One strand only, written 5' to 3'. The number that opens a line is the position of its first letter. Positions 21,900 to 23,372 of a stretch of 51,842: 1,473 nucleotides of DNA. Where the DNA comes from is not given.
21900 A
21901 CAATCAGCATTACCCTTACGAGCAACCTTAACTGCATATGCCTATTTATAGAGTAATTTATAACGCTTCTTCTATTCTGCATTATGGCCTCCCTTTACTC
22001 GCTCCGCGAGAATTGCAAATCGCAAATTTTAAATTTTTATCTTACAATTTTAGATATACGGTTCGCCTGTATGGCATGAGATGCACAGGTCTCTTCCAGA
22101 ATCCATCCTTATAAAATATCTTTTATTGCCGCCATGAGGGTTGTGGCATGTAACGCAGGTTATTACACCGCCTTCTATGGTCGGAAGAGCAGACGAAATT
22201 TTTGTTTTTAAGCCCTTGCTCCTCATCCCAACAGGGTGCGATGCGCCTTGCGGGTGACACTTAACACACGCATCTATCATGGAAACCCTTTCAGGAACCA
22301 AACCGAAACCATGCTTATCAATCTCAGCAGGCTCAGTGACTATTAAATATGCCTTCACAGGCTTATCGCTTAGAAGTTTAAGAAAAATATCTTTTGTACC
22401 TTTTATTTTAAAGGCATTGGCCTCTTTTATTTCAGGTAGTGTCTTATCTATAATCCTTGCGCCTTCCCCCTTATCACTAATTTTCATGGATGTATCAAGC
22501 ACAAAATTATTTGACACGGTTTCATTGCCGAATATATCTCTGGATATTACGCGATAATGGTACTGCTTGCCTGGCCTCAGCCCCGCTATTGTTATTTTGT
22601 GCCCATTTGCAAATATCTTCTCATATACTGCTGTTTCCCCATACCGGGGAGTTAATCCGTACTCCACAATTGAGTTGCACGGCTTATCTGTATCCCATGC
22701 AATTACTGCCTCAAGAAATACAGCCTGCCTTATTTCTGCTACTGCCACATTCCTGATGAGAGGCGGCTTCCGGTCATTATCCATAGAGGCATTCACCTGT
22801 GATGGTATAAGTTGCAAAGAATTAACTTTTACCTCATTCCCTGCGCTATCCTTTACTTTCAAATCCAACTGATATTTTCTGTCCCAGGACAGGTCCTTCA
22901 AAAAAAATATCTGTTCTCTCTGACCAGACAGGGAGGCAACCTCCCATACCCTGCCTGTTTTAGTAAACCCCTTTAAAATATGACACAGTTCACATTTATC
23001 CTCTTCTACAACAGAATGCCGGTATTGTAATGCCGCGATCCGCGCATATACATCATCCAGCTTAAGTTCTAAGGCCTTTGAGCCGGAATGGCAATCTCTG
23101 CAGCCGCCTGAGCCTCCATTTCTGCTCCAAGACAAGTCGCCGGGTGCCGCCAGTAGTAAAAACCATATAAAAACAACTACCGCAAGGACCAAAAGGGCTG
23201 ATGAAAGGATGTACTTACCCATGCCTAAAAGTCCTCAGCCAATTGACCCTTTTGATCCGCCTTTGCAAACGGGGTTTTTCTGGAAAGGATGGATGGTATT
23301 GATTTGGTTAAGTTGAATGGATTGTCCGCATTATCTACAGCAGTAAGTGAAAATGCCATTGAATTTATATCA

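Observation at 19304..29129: Eight-gene envelope operon that matches no machine I recognise: giant barrel, three paralogous lipoprotein modules, heme/FN3 protein, YVTN propeller, HAMP protein, PPIase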

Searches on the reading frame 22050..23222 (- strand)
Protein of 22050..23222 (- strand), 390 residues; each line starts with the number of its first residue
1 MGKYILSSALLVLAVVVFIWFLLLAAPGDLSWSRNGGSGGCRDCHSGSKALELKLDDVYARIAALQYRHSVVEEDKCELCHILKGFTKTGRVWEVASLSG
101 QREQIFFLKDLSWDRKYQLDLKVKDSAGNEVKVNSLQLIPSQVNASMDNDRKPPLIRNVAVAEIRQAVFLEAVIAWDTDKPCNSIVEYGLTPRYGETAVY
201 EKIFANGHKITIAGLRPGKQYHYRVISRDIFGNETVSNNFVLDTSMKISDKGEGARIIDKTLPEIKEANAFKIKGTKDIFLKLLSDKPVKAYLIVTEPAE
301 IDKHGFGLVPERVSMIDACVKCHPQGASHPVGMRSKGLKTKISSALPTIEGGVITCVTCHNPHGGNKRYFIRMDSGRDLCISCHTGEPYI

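Call 5: search_protein_families(library=pfam, proteins=[window:22050-23222:-], max_evalue=0.1)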
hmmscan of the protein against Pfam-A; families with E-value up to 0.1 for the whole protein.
window:22050-23222:- (390 aa): 10 families
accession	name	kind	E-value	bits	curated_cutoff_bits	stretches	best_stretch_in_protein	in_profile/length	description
PF09699.15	Paired_CXXCH_1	-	1.1e-12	47.8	20.6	1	355-385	8-37/41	Doubled CXXCH motif (Paired_CXXCH_1)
PF14537.11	Cytochrom_c3_2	-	1.1e-06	29.4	25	1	316-385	26-79/79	Cytochrome c3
PF14522.11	Cytochrome_C7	-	1.3e-06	28.6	24.8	2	40-81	43-66/67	Cytochrome c7 and related cytochrome c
PF16656.11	Pur_ac_phosph_N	-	9.7e-06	26.5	30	1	172-229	15-82/93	Purple acid Phosphatase, N-terminal domain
PF25059.1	FN3_DSCAM-DSCAML_C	-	0.00042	21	39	0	91-131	33-72/89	DSCAM/DSCAML C-terminal Fn3-like domain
PF00041.27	fn3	-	0.0021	18.7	25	0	176-237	20-78/84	Fibronectin type III domain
PF19077.6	Big_13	-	0.011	16.6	27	0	92-137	53-97/102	Bacterial Ig-like domain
PF22113.1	Mtrc-MtrF_II-IV_dom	-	0.016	15.2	30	1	315-363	119-166/176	Outer membrane cytochrome MtrC/MtrF-like, domains II/IV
PF16655.11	PhoD_N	-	0.068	14.2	30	0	208-228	59-79/90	PhoD-like phosphatase, N-terminal domain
PF02335.20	Cytochrom_C552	-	0.071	12.5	24.1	0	295-364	66-136/438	Cytochrome c552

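Call 6: search_protein_families(library=ncbifam, proteins=[window:22050-23222:-], max_evalue=0.1)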
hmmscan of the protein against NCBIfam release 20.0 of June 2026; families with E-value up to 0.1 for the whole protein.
window:22050-23222:- (390 aa): 8 families
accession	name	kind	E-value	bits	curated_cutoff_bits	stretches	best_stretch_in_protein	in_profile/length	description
TIGR01905.1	paired_CXXCH_1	subfamily_domain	1.3e-09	37.8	25.2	1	355-385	8-37/41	doubled CXXCH domain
NF041028.1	decahem_GSU2203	exception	5.6e-08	32.4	325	1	338-386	160-209/317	GSU2203 family decaheme c-type cytochrome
TIGR03508.1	decahem_SO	subfamily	1.9e-06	27.5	192.2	1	347-385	137-175/258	DmsE family decaheme c-type cytochrome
NF045522.1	MXAN_2561_fam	equivalog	0.0051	16.3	150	0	98-132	215-249/304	MXAN_2561 family MXYO-CTERM-anchored protein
TIGR03507.1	decahem_SO1788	subfamily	0.0089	14.5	209.3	0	316-363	161-191/672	OmcA/MtrC family decaheme c-type cytochrome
NF045713.1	CxxCH_16_HmcA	equivalog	0.012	14.2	400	0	39-82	133-182/541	sulfate respiration complex hexadecaheme cytochrome HmcA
TIGR03153.1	cytochr_NrfH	equivalog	0.035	14.2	134.2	0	317-377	29-76/138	cytochrome c nitrite reductase small subunit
TIGR03146.1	cyt_nit_nrfB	equivalog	0.082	13.2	166.6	1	318-368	13-55/145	cytochrome c nitrite reductase pentaheme subunit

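Call 62: find_homologous_proteins(query=window:22050-23222:-, max_evalue=0.00001)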
Query window:22050-23222:- (390 aa): 126 proteins with E <= 0.00001 among 8000 candidates; the best 120 are listed.
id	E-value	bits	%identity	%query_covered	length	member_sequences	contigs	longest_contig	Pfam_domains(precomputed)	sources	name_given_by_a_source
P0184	5.2e-248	840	93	100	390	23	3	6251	PF09699.16,PF14537.12,PF14522.12,PF16656.12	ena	-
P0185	1.5e-233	793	89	100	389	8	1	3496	PF09699.16,PF14537.12,PF14522.12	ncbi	-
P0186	1.9e-225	766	85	100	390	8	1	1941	PF09699.16,PF14537.12,PF14522.12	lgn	-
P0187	1.4e-188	645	71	100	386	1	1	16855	PF09699.16,PF14537.12,PF16656.12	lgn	-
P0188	1.1e-184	632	71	100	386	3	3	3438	PF09699.16,PF14522.12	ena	-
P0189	5.2e-182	623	70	100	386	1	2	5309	PF09699.16,PF14537.12,PF16656.12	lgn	-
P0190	6.9e-182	623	74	93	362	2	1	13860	PF09699.16,PF14522.12,PF16656.12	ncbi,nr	ncbi:MAG: hypothetical protein HZB81_04065 [Deltaproteobacteria bacterium]|nr:hypothetical protein [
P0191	2.5e-175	601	67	100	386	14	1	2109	PF09699.16,PF14522.12,PF16656.12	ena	-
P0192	9.1e-168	576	66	100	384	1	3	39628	PF09699.16,PF14522.12,PF16656.12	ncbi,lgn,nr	ncbi:MAG: hypothetical protein HY266_10180 [Deltaproteobacteria bacterium]|nr:hypothetical protein [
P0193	2.0e-165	568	64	100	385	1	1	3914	PF09699.16,PF14537.12,PF14522.12,PF16656.12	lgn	-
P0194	2.1e-163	562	61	100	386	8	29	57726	PF09699.16,PF14522.12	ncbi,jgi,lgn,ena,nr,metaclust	ncbi:MAG: hypothetical protein A3G39_04515 [Deltaproteobacteria bacterium RIFCSPLOWO2_12_FULL_43_16]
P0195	5.8e-160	550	64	100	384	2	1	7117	PF09699.16,PF14522.12,PF16656.12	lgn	-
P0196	1.5e-157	542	60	100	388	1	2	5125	PF09699.16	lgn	-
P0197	6.2e-157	540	59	100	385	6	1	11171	PF09699.16,PF14537.12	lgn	-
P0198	1.3e-154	533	58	100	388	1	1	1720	PF09699.16,PF14522.12,PF16656.12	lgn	-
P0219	8.5e-70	254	37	96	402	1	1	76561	PF09699.16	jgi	jgi:predicted CXXCH cytochrome family protein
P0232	6.5e-61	224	35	96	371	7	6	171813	PF09699.16,PF14522.12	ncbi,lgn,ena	-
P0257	1.6e-47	180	31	88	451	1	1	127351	PF09699.16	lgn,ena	-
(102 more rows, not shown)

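Call 63: find_encoding_contigs(protein=P0232, flank=10000, max_places=1)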
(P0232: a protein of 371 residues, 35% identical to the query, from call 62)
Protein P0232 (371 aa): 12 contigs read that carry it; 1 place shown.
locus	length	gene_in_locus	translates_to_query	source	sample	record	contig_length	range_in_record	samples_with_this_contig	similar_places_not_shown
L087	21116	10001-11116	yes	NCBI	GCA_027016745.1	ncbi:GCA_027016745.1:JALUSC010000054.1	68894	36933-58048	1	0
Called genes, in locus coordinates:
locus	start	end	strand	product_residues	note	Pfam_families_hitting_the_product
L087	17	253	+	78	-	-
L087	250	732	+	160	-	PF00578:AhpC-TSA, PF08534:Redoxin, PF00085:Thioredoxin (faint), PF13098:Thioredoxin_2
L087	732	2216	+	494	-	PF02310:B12-binding, PF04055:Radical_SAM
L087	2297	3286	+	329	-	PF05140:ResB (faint)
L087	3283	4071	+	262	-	PF01578:Cytochrom_C_asm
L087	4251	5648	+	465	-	PF10282:Lactonase (faint), PF21783:YNCE (faint)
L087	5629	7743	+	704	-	-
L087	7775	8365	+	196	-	-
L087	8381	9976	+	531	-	-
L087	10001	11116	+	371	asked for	PF14522:Cytochrome_C7 (faint), PF09699:Paired_CXXCH_1 (weak)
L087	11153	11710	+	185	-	PF00672:HAMP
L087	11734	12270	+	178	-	PF03783:CsgG (faint)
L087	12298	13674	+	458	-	PF13623:SurA_N_2 (weak), PF13624:SurA_N_3, PF13145:Rotamase_2, PF13616:Rotamase_3, PF00639:Rotamase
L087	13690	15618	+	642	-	-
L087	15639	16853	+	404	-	PF22678:Cytochrom_c_NrfB-like (faint), PF02085:Cytochrom_CIII (faint), PF14522:Cytochrome_C7 (faint), PF14537:Cytochrom_c3_2 (faint), PF09699:Paired_CXXCH_1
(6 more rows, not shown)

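Call 64: find_encoding_contigs(protein=P0219, flank=10000, max_places=1)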
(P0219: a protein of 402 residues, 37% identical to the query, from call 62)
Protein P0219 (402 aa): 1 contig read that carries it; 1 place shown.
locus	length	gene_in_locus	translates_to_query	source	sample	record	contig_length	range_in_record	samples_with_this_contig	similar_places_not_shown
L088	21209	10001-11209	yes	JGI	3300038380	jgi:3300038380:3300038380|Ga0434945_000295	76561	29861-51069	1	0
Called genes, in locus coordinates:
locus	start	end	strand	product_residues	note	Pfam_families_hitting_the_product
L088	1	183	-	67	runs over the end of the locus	PF01555:N6_N4_Mtase (weak)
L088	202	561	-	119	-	-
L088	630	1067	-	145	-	-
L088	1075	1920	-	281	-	PF13581:HATPase_c_2 (weak), PF02518:HATPase_c (weak)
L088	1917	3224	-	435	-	PF02885:Glycos_trans_3N, PF00591:Glycos_transf_3, PF07831:PYNP_C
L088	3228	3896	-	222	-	PF00005:ABC_tran, PF02463:SMC_N (faint), PF13304:AAA_21 (faint)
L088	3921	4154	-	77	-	-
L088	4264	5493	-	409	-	PF12704:MacB_PCD, PF02687:FtsX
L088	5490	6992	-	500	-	PF01336:tRNA_anti-codon, PF00152:tRNA-synt_2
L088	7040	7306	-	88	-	PF05164:ZapA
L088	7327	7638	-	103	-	-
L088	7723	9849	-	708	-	PF13428:TPR_14 (faint), PF25062:ARM_TT21_N (faint), PF13424:TPR_12 (faint), PF14559:TPR_19 (faint), PF00515:TPR_1 (faint), PF13432:TPR_16, PF01464:SLT, PF27553:SLT_superhelical (weak), +5 more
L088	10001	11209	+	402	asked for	PF09699:Paired_CXXCH_1 (faint)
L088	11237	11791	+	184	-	-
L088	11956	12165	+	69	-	-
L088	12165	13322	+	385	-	PF01370:Epimerase, PF04321:RmlD_sub_bind (weak), PF16363:GDP_Man_Dehyd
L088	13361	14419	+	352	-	PF01370:Epimerase, PF02719:Polysacc_synt_2 (faint), PF04321:RmlD_sub_bind (weak), PF16363:GDP_Man_Dehyd, PF01370:Epimerase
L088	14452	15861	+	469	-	PF13489:Methyltransf_23, PF13847:Methyltransf_31, PF08241:Methyltransf_11, PF08242:Methyltransf_12, PF13649:Methyltransf_25, PF00535:Glycos_transf_2, PF10111:Glyco_tranf_2_2, PF13641:Glyco_tranf_2_3, +1 more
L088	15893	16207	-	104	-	PF07238:PilZ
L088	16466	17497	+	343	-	PF03706:LPG_synthase_TM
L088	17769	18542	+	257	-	PF00318:Ribosomal_S2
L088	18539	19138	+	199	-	PF00889:EF_TS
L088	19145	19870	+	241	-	PF00696:AA_kinase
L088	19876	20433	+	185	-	PF01765:RRF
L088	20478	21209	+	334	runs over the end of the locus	PF00044:Gp_dh_N, PF02800:Gp_dh_C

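Call 65: find_encoding_contigs(protein=P0257, flank=10000, max_places=1)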
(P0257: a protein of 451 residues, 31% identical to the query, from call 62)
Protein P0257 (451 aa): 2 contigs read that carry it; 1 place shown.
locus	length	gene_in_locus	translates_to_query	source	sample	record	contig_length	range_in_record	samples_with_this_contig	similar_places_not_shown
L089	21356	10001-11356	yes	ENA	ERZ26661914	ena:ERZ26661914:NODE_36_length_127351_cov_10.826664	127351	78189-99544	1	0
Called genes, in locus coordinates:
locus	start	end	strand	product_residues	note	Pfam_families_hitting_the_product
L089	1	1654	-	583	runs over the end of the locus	PF01541:GIY-YIG (weak), PF27096:UvrC_M, PF02151:UVR, PF22920:UvrC_RNaseH, PF12826:HHH_2 (faint), PF08459:UvrC_RNaseH_dom, PF14520:HHH_5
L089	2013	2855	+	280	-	PF13098:Thioredoxin_2 (weak), PF13462:Thioredoxin_4, PF01323:DSBA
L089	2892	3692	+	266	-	PF12146:Hydrolase_4, PF00561:Abhydrolase_1, PF12697:Abhydrolase_6, PF03096:Ndr (weak), PF08386:Abhydrolase_4 (weak)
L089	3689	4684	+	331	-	PF13489:Methyltransf_23, PF13847:Methyltransf_31 (weak), PF08241:Methyltransf_11 (weak), PF08242:Methyltransf_12, PF13649:Methyltransf_25, PF01209:Ubie_methyltran (weak), PF08241:Methyltransf_11, PF13649:Methyltransf_25 (weak), +1 more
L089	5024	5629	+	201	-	PF14522:Cytochrome_C7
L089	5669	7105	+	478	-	PF14321:DUF4382, PF10282:Lactonase (faint), PF01436:NHL (faint), PF21783:YNCE (weak)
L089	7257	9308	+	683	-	-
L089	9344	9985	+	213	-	PF05643:GNA1162-like (weak)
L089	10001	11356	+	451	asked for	PF09699:Paired_CXXCH_1 (weak)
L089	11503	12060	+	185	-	-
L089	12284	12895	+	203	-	PF03783:CsgG (weak)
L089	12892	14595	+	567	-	PF13623:SurA_N_2 (faint), PF13616:Rotamase_3, PF13145:Rotamase_2, PF00639:Rotamase, PF13145:Rotamase_2, PF00639:Rotamase, PF13616:Rotamase_3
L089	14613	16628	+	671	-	-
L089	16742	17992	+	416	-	PF14522:Cytochrome_C7 (faint), PF14537:Cytochrom_c3_2 (faint), PF22678:Cytochrom_c_NrfB-like (faint), PF02085:Cytochrom_CIII (faint), PF22113:Mtrc-MtrF_II-IV_dom (faint), PF09699:Paired_CXXCH_1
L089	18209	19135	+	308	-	PF17170:DUF5128, PF01436:NHL (weak)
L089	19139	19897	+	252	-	PF14522:Cytochrome_C7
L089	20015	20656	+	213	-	PF04055:Radical_SAM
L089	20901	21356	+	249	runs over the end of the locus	-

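Call 70: search_solved_structures(query=window:22050-23222:-, max_evalue=1)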
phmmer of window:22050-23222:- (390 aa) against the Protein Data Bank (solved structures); distinct sequences matched with E-value up to 1: 16.
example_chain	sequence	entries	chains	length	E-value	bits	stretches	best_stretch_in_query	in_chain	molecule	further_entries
6r2q_A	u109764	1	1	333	5.7e-05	25.2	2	351-385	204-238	Cystathionine beta-synthase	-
6qvm_A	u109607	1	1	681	0.00054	22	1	317-389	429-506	Multiheme cytochrome cf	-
3ouq_A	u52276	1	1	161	0.0095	17.9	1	317-386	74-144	Cytochrome c family protein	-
6zzc_D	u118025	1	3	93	0.057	15.4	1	166-229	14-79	MB_CrS6-1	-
6c83_C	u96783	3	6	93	0.094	14.7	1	166-232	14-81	Mb2 Monobody | Monobody | Mb2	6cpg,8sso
2ha1_A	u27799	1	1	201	0.1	14.6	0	200-240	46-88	Fibronectin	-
8pr7_B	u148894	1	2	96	0.1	14.6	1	166-232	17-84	Monobody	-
1x5l_A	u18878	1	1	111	0.25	13.3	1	171-238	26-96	Ephrin type-A receptor 8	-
9f01_E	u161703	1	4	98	0.28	13.1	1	167-234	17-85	nanobody DAM21.3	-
5a40_E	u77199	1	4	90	0.31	13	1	167-225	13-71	MONOBODIES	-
6bt9_A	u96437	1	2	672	0.46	12.4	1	189-241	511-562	Chitinase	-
1fnh_A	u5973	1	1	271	0.47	12.3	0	163-248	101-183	PROTEIN (FIBRONECTIN)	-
3r8q_A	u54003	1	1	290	0.57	12.1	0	163-248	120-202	Fibronectin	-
9yuq_N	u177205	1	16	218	0.68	11.8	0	351-385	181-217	Putative multiheme cytochrome c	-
3uto_A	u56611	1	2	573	0.77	11.7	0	210-232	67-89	Twitchin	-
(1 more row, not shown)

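Call 80: predict_structure(alignment_id=A3)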
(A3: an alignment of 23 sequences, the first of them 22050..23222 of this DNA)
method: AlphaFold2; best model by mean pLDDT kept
length: 390 residues; sequences in the alignment: 23
mean_pLDDT: 73.2   pTM: 0.55
mean pLDDT of the five models: 73.2, 73.1, 72.9, 72.2, 69.8
residues with pLDDT >= 90: 146; 70-90: 84; 50-70: 70; < 50: 90
segments of 3 or more residues with pLDDT < 50: 26-38, 310-340, 345-375, 386-390
pLDDT, mean of each block of 10 residues (from residue 1): 61 87 60 37 73 73 59 63 56 88 93 89 90 88 91 95 86 95 96 91 94 92 97 96 80 59 92 92 94 84 51 34 38 45 48 45 45 49 49
secondary structure, 60 per line:
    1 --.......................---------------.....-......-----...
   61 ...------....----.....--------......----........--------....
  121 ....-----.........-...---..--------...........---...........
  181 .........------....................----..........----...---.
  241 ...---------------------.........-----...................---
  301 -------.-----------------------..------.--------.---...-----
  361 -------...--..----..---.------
elements in order: H3-25 H41-45 H47-52 H58-63 H70-73 H78-81 E91-96 E101-108 E117-124 E130-138 E156-166 E170-189 E196-215 E220-229 E234-236 E240-243 E265-273 E279-297 E353-355

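Call 90: fold_search(model_id=the predicted structure, library=pdb)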
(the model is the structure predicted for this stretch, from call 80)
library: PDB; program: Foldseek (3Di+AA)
matches with E <= 10: 1806; with E <= 0.001: 6
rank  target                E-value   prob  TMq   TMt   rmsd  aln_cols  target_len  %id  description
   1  7z0l_C                2.7e-04  1.00  0.19  0.35  13.2       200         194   15  IL-27 signalling complex (released 2022-07-27)
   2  2yn3_D                6.0e-04  0.97  0.15  0.26  18.9       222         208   13  Structural insight into the giant calcium-binding adhesin SiiE: implications for the adhesion of Salmonella enterica t (released 2013-04-03)
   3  1hwh_B                7.1e-04  1.00  0.19  0.35  15.6       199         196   12  1:1 COMPLEX OF HUMAN GROWTH HORMONE MUTANT G120R WITH ITS SOLUBLE BINDING PROTEIN (released 1997-11-19)
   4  7zg0_E                7.9e-04  1.00  0.18  0.34  14.0       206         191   16  Murine IL-27 in complex with IL-27Ra and a non-competing Nb (released 2022-11-02)
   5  7u7n_A                9.3e-04  1.00  0.19  0.34  13.8       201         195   12  IL-27 quaternary receptor signaling complex (released 2022-05-25)
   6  3zk4_A                9.3e-04  0.98  0.16  0.11  18.6       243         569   11  Structure of purple acid phosphatase PPD1 isolated from yellow lupin (Lupinus luteus) seeds (released 2014-01-29)
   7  4bq9_B                1.2e-03  1.00  0.20  0.38  15.7       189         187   14  Crystal structure of the FN5 and FN6 domains of NEO1, form 1 (released 2013-06-12)
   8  6gvl_A                1.2e-03  1.00  0.19  0.35  16.5       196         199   10  Second pair of Fibronectin type III domains of integrin beta4 bound to the bullous pemphigoid antigen BP230 (BPAG1e) (released 2019-03-20)
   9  2yn5_A                1.5e-03  0.94  0.15  0.20  18.6       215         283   13  Structural insight into the giant calcium-binding adhesin SiiE: implications for the adhesion of Salmonella enterica t (released 2013-04-03)
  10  3di2_D                1.6e-03  1.00  0.19  0.35  13.4       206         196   10  Crystal structure of the complex of human interleukin-7 with unglycosylated human interleukin-7 receptor alpha ectodom (released 2009-01-27)
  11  6gvk_A                1.6e-03  0.99  0.18  0.32  16.3       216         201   10  Second pair of Fibronectin type III domains of integrin beta4 (T1663R mutant) bound to the bullous pemphigoid antigen  (released 2019-03-20)
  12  4kkr_A                1.7e-03  0.72  0.13  0.19  17.3       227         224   10  Crystal structure of Vibrio cholerae RbmA (crystal form 3) (released 2013-05-22)
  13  1hwg_C                1.8e-03  1.00  0.18  0.33  15.8       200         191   12  1:2 COMPLEX OF HUMAN GROWTH HORMONE WITH ITS SOLUBLE BINDING PROTEIN (released 1997-11-19)
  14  6wdp                  1.9e-03  1.00  0.19  0.33  13.8       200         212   12  Interleukin 12 receptor subunit beta-1 (released 2021-02-24)
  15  1qg3_B                1.9e-03  0.97  0.15  0.29  16.8       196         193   14  CRYSTAL STRUCTURE OF A TANDEM PAIR OF FIBRONECTIN TYPE III DOMAINS FROM THE CYTOPLASMIC TAIL OF INTEGRIN ALPHA6 BETA4 (released 1999-08-20)
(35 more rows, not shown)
